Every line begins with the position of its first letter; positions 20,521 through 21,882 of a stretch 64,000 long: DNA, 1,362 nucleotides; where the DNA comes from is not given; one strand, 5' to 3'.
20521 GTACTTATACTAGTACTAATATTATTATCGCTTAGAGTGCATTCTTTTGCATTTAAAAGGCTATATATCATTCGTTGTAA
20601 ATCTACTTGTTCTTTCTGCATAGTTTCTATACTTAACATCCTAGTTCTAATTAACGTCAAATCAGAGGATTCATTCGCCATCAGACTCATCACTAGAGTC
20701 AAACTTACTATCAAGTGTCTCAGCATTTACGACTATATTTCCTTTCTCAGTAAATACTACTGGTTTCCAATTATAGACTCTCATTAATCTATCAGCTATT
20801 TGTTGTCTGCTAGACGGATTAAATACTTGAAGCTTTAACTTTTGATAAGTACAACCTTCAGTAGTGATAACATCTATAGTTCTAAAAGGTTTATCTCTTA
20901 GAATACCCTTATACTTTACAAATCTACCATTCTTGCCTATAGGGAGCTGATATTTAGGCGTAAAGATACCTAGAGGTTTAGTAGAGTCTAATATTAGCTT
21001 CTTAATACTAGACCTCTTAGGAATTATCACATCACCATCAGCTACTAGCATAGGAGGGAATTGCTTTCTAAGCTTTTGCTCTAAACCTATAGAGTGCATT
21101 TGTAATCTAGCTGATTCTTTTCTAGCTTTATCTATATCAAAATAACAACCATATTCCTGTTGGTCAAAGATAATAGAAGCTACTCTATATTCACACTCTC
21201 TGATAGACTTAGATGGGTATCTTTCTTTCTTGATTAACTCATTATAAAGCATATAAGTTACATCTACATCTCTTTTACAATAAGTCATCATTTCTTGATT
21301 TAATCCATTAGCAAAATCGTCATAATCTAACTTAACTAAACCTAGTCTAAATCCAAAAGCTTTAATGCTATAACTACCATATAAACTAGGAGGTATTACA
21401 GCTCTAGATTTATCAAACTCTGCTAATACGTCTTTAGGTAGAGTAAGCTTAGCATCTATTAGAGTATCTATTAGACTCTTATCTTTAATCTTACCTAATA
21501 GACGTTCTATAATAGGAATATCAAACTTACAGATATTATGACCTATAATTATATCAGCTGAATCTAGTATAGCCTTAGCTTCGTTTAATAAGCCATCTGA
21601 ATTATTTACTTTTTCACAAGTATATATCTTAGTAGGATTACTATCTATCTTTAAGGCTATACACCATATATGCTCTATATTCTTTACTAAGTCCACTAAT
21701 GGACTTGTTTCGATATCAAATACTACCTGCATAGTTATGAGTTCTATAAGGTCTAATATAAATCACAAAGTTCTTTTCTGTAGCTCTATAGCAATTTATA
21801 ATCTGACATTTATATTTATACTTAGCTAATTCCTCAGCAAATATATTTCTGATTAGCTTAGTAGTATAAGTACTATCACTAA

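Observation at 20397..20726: Family-A DNA polymerase split into two ORFs by a 254-nt spacer exactly at the thumb-region junction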

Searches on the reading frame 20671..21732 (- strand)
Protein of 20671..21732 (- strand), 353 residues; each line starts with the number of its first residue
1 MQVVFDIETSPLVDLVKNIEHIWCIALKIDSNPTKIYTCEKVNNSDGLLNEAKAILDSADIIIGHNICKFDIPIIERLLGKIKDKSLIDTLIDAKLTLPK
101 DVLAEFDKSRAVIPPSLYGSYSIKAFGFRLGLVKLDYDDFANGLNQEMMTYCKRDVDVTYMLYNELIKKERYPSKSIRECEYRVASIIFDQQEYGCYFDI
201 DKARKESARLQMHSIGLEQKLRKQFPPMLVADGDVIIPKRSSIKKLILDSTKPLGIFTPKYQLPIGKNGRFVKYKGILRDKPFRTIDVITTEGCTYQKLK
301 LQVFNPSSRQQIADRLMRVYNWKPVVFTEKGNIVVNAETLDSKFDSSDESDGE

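Call 4: search_protein_families(library=pfam, proteins=[window:20671-21732:-], max_evalue=0.01)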
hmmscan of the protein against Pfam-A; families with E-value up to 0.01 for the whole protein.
window:20671-21732:- (353 aa): 3 families
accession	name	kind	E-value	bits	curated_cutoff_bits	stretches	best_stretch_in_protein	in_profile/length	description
PF01612.26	DNA_pol_A_exo1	-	3.5e-06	27.4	23.6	1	3-168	23-170/173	3'-5' exonuclease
PF13482.12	RNase_H_2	-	0.0001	22.7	22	1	4-82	2-81/165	RNase_H superfamily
PF03104.25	DNA_pol_B_exo1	-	0.00028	20.8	23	1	28-82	130-182/242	DNA polymerase family B, exonuclease domain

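Call 8: search_dna_similar(query=window:20671-21732:-, collection=phages, mode=protein, max_rows=30)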
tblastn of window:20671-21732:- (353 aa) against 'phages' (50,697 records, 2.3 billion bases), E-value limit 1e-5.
Records with a match: 1771; places in all: 1775; records where one place covers at least 80% of the query: 1323.
Best place of each record, by identity: <60% 1771.
By first word of the organism name: Klebsiella 427; Escherichia 359; Pseudomonas 243; Salmonella 98; Yersinia 84; Vibrio 64; Caulobacter 40; Pelagibacter 36; Synechococcus 33; Ralstonia 25; and 63 more.
By host as written in the record: - 288; Klebsiella pneumoniae 219; Escherichia coli 141; Pseudomonas aeruginosa 42; Yersinia pestis 38; Salmonella enterica subsp. enterica serovar Typhi 30; Klebsiella pneumoniae 135080 30; Pseudomonas putida KT2440 and Paw85 25; and 420 more.
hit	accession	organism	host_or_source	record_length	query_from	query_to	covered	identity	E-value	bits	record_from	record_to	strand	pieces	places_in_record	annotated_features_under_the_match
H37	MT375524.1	Pelagibacter phage Gjalp EXVC020P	Candidatus Pelagibacter ubique HTCC1062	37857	1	342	97%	33.9%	8e-42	161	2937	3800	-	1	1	DNA polymerase family A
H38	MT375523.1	Pelagibacter phage Eyrgjafa EXVC018P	Candidatus Pelagibacter ubique HTCC1062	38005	1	342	97%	33.9%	8e-42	161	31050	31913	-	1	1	DNA polymerase family A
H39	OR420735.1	Pelagibacter phage HTVC168P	Candidatus Pelagibacter sp. HTCC7211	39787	1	342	97%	33.7%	2e-40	157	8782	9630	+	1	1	DNA polymerase | hypothetical protein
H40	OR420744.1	Pelagibacter phage HTVC134P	Candidatus Pelagibacter sp. HTCC7211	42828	1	342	97%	33.1%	3e-35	142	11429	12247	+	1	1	DNA polymerase | hypothetical protein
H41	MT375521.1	Pelagibacter phage Eistla EXVC025P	Candidatus Pelagibacter ubique HTCC1062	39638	1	331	94%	34.2%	4e-40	156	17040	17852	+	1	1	DNA polymerase | hypothetical protein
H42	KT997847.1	uncultured phage_Deep1-GF2-KM23-C739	0.2-5 um-sized marine plankton sample ...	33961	1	342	97%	32.9%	1e-32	134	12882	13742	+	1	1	DNA polymerase family A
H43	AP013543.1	uncultured phage_MedDCM-OCT-S30-C28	metagenomic fosmid library constructed ...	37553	1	342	97%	32.8%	7e-41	158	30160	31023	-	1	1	DNA polymerase family A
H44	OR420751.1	Pelagibacter phage HTVC309P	Candidatus Pelagibacter sp.FZCC0233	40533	1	342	97%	32.6%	8e-36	144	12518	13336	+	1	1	DNA polymerase | hypothetical protein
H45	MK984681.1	Bordetella phage vB_BbrP_BB8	Bordetella bronchiseptica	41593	4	341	96%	32.7%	9e-37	146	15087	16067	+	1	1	DNA polymerase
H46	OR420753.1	Pelagibacter phage HTVC041P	Candidatus Pelagibacter ubique HTCC1063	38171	1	340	96%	32.5%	2e-38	151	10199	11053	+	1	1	DNA polymerase | hypothetical protein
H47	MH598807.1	Pelagibacter phage HTVC120P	Candidatus Pelagibacter sp. HTCC7211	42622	1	342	97%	32.0%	6e-36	144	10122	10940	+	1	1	DNA polymerase | hypothetical protein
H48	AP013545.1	uncultured phage MedDCM-OCT-S46-C10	metagenomic fosmid library constructed ...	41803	1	342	97%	32.0%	4e-35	142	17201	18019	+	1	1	DNA polymerase | hypothetical protein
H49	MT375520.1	Pelagibacter phage Bylgja EXVC010P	Candidatus Pelagibacter sp H2P3alpha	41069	1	342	97%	31.8%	9e-36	143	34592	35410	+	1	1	DNA polymerase | hypothetical protein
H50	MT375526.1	Pelagibacter phage Himinglaeva EXVC011P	Candidatus Pelagibacter sp H2P3alpha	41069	1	342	97%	31.8%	9e-36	143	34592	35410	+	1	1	DNA polymerase | hypothetical protein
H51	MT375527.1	Pelagibacter phage Hroenn EXVC015P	Candidatus Pelagibacter sp H2P3alpha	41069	1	342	97%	31.8%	9e-36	143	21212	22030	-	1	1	DNA polymerase | hypothetical protein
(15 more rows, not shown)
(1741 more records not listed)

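Call 20: find_homologous_proteins(query=window:20671-21732:-, max_evalue=1e-10)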
Query window:20671-21732:- (353 aa): 37 proteins with E <= 1e-10 among 2134 candidates.
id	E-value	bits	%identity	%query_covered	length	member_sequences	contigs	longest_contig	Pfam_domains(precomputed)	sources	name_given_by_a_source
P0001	1.9e-218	743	93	100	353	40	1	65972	PF01612.27,PF13482.13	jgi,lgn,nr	jgi:hypothetical protein|nr:MAG TPA: DNA POLYMERASE [Caudoviricetes sp.]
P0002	2.0e-217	739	92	100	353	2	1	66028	PF01612.27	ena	-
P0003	7.6e-207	704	89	100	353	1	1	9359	PF01612.27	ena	-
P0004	1.1e-205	701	88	100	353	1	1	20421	PF01612.27,PF13482.13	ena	-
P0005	5.8e-202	688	86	100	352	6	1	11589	PF01612.27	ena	-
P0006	3.4e-181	620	80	100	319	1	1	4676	PF01612.27,PF13482.13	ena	-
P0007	7.9e-112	392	56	96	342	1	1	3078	PF01612.27,PF13482.13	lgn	-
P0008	1.1e-100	355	52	99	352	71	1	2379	PF01612.27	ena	-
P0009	2.8e-97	344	49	99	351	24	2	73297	PF01612.27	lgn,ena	-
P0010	1.1e-96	342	50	98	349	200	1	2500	PF01612.27,PF13482.13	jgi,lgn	-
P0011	2.5e-96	341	50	97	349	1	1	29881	PF01612.27,PF13482.13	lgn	-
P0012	6.2e-96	340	49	96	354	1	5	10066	PF01612.27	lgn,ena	-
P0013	6.1e-94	333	49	96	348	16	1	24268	PF01612.27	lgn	-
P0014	1.0e-92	329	48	99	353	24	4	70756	PF01612.27,PF13482.13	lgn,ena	-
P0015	1.2e-91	326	49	94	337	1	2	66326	PF01612.27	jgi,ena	jgi:hypothetical protein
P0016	5.4e-90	320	49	97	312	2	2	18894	PF01612.27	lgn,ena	-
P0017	5.4e-90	320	50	95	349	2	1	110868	PF01612.27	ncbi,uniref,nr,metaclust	ncbi:hypothetical protein CFT13S00388_02655 [Campylobacter fetus subsp. testudinum]|uniref:hypotheti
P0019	2.1e-89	318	47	97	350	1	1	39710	PF01612.27,PF13482.13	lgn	-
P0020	3.7e-87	311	47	93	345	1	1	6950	PF01612.27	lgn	-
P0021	7.3e-86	307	47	94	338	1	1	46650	PF01612.27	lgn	-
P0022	3.3e-85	305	45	99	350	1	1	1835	PF01612.27,PF13482.13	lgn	-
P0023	2.3e-84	302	45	94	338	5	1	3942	PF01612.27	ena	-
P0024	3.0e-84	301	46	94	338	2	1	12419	PF01612.27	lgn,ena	-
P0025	2.5e-83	298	45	94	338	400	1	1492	PF01612.27,PF13482.13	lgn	-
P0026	1.2e-75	273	41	99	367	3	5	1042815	-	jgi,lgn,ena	jgi:hypothetical protein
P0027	7.4e-69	251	57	60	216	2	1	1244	PF01612.27,PF13482.13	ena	-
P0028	1.6e-60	223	41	97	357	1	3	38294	-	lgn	-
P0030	2.9e-39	154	33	93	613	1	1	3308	PF01612.27,PF00476.27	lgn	-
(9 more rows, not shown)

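Call 21: search_protein_families(library=phrogs, proteins=[window:20671-21732:-], max_evalue=0.01)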
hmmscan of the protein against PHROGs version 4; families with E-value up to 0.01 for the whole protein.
window:20671-21732:- (353 aa): 4 families
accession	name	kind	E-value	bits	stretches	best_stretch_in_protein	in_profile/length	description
phrog_17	-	DNA, RNA and nucleotide metabolism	1e-38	134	1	3-336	673-922/1445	DNA polymerase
phrog_403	-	DNA, RNA and nucleotide metabolism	2.6e-17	63.7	1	3-168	68-248/321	DNA polymerase exonuclease subunit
phrog_1252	-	DNA, RNA and nucleotide metabolism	6e-07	29.4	1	20-169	63-228/663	DNA polymerase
phrog_15971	-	DNA, RNA and nucleotide metabolism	4.6e-05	23.7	1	180-341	6-84/376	DNA polymerase I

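Call 22: find_encoding_contigs(protein=P0017, flank=4000, max_places=2)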
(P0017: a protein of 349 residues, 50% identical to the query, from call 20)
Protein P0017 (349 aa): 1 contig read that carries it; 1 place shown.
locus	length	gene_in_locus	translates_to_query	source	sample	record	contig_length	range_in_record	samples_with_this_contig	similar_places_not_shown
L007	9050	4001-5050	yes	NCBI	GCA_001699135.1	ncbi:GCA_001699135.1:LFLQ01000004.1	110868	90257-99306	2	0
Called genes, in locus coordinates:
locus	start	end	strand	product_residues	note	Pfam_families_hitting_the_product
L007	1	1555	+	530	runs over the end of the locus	-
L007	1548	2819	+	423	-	-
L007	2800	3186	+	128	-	-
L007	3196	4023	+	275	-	-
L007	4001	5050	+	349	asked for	PF01612:DNA_pol_A_exo1 (weak)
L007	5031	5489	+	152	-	PF00383:dCMP_cyt_deam_1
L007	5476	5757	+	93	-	PF00476:DNA_pol_A (weak)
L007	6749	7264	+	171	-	PF13392:HNH_3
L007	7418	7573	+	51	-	-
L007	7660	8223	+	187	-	PF01464:SLT (faint)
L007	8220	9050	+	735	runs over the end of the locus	-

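Call 23: find_encoding_contigs(protein=P0009, flank=4000, max_places=2)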
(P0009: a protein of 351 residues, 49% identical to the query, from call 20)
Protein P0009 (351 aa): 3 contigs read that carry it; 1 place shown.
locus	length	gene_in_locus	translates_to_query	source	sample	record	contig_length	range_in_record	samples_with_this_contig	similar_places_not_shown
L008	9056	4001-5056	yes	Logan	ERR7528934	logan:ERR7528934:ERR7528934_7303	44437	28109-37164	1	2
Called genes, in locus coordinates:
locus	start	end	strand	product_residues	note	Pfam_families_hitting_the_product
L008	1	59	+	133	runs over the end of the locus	-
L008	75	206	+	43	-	-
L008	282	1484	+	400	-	-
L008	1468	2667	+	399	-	-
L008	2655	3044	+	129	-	-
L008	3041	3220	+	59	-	-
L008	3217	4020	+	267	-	-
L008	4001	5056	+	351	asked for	PF01612:DNA_pol_A_exo1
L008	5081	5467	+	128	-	PF00383:dCMP_cyt_deam_1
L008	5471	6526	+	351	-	PF00476:DNA_pol_A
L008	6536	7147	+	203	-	-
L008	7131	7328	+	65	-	-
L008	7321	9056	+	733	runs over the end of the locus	-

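Call 24: find_encoding_contigs(protein=P0026, flank=4000, max_places=2)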
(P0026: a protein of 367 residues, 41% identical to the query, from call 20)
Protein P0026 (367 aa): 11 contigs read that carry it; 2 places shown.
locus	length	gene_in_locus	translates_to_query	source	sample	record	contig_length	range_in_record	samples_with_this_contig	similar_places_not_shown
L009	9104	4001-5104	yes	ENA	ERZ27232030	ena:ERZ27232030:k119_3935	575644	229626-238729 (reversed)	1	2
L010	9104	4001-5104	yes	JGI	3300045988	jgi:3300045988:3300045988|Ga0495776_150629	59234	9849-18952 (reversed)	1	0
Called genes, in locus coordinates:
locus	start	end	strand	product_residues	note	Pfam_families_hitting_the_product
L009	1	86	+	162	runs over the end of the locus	-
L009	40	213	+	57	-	-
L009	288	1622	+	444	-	-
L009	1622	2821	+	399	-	-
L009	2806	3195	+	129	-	-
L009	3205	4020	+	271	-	-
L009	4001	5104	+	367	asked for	-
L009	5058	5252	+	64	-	-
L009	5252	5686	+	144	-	PF00383:dCMP_cyt_deam_1, PF14437:MafB19-deam (weak)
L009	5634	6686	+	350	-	PF00476:DNA_pol_A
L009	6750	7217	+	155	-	PF11008:DUF2846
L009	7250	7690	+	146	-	-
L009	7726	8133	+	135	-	-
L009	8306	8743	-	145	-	-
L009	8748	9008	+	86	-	-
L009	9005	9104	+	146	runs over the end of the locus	PF09643:YopX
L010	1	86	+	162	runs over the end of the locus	-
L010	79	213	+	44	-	-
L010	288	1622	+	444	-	-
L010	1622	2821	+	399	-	-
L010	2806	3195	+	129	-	-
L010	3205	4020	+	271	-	-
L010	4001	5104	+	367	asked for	-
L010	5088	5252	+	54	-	-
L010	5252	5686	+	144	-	PF00383:dCMP_cyt_deam_1, PF14437:MafB19-deam (weak)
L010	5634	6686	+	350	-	PF00476:DNA_pol_A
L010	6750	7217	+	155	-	PF11008:DUF2846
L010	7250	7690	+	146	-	-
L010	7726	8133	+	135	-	-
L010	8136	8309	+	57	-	-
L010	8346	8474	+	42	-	PF09643:YopX (weak)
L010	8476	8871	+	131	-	-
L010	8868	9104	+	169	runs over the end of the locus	-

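Call 26: find_encoding_contigs(protein=P0014, flank=3000, max_places=1)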
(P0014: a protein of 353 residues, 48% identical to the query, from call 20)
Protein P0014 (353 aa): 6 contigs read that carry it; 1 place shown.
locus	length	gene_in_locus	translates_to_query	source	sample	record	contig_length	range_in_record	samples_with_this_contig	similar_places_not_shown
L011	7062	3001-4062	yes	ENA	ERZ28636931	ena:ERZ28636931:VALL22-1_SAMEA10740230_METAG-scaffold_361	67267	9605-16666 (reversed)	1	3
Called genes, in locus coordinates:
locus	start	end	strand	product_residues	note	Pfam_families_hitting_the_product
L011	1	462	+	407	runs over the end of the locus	-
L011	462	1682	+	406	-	-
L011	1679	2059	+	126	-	-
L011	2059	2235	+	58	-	-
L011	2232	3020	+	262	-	-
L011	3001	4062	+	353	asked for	PF01612:DNA_pol_A_exo1, PF13482:RNase_H_2 (faint)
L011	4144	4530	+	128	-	PF00383:dCMP_cyt_deam_1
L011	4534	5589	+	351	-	PF00476:DNA_pol_A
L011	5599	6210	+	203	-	-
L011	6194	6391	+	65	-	-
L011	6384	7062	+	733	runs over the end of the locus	-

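Call 27: find_encoding_contigs(protein=P0015, flank=3000, max_places=1)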
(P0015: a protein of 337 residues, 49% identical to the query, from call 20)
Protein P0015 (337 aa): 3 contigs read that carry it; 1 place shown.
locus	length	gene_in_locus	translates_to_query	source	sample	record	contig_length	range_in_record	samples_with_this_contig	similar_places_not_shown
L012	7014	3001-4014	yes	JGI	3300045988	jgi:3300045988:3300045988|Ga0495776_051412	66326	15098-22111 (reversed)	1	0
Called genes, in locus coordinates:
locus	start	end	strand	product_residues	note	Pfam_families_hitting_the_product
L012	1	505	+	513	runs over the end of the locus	-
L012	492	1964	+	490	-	-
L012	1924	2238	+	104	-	-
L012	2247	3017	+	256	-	-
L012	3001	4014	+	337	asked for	PF01612:DNA_pol_A_exo1 (weak)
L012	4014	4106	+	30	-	-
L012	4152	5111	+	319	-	-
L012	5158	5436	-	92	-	-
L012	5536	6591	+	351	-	PF00476:DNA_pol_A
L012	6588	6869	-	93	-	-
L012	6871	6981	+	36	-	-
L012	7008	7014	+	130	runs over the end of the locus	-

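Call 28: find_encoding_contigs(protein=P0028, flank=3000, max_places=1)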
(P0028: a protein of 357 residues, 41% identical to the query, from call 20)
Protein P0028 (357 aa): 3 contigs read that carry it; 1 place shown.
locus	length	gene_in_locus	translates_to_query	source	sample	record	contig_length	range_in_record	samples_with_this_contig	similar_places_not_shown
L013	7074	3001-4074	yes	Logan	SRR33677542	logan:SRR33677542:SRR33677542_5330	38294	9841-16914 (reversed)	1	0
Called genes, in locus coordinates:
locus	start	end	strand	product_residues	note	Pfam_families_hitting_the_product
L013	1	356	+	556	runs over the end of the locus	-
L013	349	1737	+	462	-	-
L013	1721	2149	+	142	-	-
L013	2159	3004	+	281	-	-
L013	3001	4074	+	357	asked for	-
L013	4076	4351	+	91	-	-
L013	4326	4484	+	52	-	-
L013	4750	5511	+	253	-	PF00476:DNA_pol_A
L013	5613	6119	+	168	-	PF13392:HNH_3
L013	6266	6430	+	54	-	-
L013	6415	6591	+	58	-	-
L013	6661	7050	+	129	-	-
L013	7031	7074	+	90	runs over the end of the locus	-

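Call 29: find_encoding_contigs(protein=P0007, flank=3000, max_places=1)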
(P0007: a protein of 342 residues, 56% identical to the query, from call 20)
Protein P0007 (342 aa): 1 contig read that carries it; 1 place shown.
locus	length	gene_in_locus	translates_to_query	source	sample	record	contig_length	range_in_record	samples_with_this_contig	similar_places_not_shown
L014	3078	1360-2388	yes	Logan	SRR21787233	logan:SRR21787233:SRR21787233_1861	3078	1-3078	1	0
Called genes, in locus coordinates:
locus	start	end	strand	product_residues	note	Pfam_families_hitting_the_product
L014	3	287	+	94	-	?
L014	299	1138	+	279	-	-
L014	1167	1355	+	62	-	-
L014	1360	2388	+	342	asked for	PF01612:DNA_pol_A_exo1, PF13482:RNase_H_2 (weak)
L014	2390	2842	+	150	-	-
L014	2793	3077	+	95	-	?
